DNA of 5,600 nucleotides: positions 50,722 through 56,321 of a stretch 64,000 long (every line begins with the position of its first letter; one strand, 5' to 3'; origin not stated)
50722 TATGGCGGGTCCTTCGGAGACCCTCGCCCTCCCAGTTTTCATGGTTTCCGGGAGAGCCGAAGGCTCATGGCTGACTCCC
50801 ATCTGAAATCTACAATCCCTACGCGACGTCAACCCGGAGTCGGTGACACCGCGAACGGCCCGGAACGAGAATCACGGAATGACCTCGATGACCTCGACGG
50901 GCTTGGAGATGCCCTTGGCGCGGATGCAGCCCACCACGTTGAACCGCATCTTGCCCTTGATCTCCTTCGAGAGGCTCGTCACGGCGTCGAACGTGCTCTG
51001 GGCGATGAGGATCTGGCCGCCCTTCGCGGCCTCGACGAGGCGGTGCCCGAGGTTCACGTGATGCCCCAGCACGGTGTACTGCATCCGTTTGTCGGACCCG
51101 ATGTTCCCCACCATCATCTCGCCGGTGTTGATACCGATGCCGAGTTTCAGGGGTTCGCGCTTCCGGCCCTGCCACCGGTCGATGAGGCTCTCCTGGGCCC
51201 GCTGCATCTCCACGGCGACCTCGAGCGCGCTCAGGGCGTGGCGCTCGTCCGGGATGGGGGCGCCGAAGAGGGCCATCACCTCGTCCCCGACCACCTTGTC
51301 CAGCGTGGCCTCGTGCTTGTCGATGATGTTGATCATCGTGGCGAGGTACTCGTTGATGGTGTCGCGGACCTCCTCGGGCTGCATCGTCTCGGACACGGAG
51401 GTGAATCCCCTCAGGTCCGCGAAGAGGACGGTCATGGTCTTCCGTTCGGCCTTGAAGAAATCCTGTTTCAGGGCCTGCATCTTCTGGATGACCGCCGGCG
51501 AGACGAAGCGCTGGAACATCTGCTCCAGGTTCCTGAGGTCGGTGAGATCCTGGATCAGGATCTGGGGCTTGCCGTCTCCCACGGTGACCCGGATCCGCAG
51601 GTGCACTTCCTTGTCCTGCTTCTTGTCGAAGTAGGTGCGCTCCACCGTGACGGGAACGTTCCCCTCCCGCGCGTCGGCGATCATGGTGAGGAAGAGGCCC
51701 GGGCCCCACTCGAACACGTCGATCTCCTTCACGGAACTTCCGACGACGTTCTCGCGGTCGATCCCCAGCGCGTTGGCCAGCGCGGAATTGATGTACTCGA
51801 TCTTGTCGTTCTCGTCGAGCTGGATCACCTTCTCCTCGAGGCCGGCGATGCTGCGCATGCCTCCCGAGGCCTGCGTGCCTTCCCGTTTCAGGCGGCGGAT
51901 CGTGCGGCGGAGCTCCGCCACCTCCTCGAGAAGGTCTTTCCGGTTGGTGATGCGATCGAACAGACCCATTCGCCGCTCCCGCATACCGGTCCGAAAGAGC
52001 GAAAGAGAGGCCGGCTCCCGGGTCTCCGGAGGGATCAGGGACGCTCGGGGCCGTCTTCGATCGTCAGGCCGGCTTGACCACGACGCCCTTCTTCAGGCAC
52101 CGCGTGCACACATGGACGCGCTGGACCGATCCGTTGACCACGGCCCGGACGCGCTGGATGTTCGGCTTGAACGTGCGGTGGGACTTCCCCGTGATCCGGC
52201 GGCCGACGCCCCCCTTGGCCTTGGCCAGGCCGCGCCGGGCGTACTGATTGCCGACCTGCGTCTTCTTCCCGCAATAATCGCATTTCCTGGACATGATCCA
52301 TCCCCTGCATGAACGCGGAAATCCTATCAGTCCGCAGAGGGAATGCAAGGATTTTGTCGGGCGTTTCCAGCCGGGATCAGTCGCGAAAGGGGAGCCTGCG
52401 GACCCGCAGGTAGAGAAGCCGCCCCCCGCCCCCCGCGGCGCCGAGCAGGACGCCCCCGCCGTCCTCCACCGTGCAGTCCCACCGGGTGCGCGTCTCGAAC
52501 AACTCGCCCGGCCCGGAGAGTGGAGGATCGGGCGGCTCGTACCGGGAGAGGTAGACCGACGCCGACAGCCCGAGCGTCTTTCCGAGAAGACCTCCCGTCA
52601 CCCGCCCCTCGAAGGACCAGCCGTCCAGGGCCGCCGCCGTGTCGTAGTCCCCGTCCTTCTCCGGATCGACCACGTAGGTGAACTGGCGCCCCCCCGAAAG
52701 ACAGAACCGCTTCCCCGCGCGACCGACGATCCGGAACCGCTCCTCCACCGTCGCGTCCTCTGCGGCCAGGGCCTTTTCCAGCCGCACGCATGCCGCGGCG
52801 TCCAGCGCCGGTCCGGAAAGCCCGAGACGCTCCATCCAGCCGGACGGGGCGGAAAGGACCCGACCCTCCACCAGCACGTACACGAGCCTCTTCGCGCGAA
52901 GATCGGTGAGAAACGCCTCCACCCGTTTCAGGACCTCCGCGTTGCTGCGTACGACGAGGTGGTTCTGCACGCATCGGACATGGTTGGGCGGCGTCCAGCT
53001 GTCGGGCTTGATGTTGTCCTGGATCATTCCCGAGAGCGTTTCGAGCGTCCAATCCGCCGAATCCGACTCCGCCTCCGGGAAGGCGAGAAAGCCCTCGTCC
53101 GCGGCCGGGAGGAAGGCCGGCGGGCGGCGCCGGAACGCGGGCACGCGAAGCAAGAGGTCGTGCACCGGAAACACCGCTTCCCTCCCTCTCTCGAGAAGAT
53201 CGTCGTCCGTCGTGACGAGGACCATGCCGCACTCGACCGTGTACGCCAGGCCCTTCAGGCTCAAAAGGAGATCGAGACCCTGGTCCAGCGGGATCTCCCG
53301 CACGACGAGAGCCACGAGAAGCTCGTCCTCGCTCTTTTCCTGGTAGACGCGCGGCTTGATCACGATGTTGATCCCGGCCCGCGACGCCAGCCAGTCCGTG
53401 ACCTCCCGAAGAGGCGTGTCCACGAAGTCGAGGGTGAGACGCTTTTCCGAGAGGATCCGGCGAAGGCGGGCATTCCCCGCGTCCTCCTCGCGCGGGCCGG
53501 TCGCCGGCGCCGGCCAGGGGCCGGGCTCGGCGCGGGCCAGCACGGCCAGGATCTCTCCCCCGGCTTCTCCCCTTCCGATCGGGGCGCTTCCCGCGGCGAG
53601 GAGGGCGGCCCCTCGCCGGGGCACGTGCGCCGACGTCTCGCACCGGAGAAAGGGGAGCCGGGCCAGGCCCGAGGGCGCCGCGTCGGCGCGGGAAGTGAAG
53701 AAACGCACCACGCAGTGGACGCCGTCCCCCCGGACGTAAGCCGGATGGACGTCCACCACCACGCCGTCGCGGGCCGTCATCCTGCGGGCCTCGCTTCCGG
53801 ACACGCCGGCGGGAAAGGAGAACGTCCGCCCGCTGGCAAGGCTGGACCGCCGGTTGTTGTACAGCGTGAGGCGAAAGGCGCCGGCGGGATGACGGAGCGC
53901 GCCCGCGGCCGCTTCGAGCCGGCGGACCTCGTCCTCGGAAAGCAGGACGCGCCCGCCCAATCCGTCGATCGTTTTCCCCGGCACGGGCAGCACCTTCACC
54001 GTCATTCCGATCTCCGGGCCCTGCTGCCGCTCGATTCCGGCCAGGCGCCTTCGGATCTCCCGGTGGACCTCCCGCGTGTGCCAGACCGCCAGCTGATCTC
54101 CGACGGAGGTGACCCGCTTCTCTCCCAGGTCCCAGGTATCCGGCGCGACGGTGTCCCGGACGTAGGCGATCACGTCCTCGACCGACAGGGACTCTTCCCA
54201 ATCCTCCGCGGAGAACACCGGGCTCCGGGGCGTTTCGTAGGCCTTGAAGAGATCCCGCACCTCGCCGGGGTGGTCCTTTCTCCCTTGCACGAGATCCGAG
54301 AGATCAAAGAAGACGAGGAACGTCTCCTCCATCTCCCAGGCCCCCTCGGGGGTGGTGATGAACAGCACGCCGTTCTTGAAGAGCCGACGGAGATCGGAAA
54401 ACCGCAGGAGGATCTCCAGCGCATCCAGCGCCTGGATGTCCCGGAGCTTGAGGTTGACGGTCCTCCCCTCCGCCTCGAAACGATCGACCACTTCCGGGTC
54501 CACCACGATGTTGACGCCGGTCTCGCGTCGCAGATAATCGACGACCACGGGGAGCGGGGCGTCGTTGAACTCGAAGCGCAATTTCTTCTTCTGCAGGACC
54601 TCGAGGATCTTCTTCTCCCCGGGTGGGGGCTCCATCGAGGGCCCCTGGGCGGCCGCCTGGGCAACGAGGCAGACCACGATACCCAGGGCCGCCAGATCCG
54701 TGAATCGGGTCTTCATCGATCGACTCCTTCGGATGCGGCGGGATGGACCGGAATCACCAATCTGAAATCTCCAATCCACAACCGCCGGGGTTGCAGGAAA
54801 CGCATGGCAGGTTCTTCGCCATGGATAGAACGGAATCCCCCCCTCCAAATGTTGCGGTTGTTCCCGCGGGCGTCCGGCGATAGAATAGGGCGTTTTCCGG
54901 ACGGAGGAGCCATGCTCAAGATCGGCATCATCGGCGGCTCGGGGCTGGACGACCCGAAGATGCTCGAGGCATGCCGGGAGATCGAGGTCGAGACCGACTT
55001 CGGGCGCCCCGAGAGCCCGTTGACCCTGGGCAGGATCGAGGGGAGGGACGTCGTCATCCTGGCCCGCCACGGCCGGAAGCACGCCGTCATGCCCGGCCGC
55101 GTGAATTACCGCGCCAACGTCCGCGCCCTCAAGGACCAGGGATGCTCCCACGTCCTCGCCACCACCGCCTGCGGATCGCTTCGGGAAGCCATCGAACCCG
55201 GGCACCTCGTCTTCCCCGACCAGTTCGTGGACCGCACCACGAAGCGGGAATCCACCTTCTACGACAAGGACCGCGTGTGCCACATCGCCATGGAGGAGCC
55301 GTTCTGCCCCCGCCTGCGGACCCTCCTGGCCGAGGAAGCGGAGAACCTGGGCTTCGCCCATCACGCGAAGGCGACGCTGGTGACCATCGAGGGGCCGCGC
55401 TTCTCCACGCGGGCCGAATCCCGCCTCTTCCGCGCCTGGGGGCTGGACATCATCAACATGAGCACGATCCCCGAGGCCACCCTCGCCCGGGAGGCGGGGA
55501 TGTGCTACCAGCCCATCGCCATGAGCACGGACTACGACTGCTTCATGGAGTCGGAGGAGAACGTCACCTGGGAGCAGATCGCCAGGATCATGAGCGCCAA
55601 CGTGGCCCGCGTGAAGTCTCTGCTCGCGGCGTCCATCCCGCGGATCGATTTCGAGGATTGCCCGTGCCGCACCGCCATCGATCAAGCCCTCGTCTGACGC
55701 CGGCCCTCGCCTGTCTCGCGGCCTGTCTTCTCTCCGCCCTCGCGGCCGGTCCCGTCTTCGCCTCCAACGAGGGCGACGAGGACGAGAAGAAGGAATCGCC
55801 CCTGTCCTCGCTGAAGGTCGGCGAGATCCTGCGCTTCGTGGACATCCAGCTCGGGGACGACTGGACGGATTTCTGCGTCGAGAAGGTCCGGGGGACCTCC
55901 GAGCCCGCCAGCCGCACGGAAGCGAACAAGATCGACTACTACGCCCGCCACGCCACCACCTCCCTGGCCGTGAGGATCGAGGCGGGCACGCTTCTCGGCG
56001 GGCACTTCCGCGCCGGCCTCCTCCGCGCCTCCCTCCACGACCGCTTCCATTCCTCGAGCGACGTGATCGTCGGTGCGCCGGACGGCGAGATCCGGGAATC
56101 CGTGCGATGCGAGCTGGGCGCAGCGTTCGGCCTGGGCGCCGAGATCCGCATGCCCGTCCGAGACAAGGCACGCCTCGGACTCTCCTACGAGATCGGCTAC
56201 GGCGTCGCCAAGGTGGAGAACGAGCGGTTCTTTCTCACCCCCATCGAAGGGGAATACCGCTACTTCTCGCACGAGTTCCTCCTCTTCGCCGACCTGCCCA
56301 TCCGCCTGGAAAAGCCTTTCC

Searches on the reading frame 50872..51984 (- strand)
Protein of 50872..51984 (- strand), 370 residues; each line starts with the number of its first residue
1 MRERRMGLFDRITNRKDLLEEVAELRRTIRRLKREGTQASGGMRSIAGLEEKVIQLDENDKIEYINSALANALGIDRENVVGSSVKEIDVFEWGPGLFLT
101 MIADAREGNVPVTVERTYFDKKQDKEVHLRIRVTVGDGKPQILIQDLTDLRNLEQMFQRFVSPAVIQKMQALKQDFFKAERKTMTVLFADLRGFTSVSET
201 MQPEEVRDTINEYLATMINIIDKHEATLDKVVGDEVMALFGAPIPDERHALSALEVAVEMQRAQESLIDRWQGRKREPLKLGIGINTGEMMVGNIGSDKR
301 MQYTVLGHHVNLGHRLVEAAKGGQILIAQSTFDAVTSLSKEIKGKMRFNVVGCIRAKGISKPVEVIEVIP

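Call 8: search_protein_families(library=pfam, proteins=[window:50872-51984:-])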
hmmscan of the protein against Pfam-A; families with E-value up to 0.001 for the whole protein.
window:50872-51984:- (370 aa): 1 family
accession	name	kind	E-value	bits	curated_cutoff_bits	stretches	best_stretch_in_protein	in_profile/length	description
PF00211.25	Guanylate_cyc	-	1.9e-26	93.2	21.9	1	181-351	6-171/183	Adenylate and Guanylate cyclase catalytic domain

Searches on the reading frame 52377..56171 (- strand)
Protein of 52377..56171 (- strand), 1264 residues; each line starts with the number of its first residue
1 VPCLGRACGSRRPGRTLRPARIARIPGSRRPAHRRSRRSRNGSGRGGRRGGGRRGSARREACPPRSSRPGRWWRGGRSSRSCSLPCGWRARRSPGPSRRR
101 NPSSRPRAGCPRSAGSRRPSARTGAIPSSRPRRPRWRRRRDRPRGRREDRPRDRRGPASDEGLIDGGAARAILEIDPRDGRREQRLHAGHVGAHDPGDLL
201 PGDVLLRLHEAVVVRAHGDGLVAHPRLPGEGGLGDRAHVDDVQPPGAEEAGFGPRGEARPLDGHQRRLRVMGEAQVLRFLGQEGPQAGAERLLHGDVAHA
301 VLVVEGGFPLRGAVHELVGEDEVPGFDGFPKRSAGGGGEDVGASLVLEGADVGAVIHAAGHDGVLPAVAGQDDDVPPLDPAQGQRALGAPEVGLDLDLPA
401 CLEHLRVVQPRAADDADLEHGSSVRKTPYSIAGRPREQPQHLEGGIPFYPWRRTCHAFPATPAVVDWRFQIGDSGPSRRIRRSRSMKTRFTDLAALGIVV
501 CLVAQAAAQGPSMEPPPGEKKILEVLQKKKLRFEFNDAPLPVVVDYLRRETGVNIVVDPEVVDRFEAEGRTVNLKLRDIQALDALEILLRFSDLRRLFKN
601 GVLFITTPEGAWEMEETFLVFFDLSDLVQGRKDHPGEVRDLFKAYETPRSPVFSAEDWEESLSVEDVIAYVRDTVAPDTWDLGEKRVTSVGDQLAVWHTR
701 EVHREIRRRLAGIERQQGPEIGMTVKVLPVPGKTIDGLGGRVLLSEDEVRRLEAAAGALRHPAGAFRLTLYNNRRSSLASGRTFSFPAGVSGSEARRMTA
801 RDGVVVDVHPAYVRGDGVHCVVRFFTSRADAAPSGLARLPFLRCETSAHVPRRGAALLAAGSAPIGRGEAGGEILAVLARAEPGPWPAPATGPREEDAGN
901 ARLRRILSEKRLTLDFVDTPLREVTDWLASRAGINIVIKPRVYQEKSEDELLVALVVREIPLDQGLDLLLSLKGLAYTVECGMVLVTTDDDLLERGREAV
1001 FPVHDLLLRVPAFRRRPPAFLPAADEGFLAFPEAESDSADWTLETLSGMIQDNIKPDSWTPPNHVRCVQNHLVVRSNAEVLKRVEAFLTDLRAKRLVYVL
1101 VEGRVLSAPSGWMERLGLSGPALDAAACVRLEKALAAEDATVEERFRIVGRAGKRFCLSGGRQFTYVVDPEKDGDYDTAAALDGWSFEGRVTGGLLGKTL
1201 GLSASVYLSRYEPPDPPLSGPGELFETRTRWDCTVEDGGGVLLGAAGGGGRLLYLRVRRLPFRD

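Call 47: search_protein_families(library=pfam, proteins=[window:52377-56171:-], max_evalue=0.001)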
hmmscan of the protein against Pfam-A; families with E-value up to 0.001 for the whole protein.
window:52377-56171:- (1264 aa): 1 family
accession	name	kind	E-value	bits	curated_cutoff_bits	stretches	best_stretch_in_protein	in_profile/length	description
PF21305.2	type_II_gspD_N0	-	0.00022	21.4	27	0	914-942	1-29/71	GspD-like, N0 domain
